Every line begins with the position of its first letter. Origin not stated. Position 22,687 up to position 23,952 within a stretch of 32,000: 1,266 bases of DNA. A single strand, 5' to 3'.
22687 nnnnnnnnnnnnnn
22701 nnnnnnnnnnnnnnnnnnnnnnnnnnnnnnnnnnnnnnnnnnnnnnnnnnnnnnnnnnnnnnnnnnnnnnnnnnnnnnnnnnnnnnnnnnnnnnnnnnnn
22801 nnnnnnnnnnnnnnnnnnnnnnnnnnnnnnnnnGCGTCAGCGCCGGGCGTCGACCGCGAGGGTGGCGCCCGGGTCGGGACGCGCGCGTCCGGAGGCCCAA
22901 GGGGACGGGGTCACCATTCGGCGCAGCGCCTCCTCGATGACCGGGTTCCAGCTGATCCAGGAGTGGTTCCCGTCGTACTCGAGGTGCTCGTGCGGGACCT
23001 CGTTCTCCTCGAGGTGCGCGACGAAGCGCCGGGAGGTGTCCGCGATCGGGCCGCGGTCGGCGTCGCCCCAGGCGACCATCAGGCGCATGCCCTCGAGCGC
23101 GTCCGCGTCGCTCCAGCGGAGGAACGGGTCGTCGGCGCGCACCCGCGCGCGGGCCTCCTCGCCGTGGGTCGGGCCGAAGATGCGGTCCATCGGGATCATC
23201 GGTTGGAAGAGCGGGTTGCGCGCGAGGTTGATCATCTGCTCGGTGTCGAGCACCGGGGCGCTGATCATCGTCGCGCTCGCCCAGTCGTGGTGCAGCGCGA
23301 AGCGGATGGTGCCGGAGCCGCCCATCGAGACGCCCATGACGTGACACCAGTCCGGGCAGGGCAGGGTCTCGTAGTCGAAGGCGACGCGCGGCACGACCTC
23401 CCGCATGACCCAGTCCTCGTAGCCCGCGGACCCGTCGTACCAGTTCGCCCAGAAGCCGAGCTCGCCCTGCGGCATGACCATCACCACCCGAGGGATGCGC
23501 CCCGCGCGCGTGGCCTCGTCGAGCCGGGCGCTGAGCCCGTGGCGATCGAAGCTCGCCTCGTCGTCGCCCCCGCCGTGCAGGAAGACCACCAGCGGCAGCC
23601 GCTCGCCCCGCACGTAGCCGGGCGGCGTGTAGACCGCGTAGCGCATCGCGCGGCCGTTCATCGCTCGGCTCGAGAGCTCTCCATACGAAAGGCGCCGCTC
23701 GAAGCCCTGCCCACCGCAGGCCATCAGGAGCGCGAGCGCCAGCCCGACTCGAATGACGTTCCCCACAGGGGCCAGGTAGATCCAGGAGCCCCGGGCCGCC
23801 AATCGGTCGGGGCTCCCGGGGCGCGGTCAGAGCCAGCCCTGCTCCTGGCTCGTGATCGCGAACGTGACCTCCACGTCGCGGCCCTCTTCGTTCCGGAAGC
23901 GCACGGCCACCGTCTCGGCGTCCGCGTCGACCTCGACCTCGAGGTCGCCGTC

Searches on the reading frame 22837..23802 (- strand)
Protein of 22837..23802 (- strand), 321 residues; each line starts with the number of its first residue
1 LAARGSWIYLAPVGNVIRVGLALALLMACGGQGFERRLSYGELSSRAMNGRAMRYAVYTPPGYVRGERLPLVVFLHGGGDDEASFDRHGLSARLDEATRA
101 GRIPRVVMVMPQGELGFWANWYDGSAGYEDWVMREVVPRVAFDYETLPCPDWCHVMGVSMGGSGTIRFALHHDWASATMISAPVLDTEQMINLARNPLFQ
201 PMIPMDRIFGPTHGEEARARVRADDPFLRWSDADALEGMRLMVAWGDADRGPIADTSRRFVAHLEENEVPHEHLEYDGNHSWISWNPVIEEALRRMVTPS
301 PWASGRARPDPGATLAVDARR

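Call 11: search_protein_families(library=pfam, proteins=[window:22837-23802:-], max_evalue=0.0001)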
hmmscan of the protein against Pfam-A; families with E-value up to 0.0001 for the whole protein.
window:22837-23802:- (321 aa): 1 family
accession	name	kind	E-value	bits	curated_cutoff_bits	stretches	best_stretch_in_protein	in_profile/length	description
PF00756.26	Esterase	-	3.8e-19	69.9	22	1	46-295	2-250/251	Putative esterase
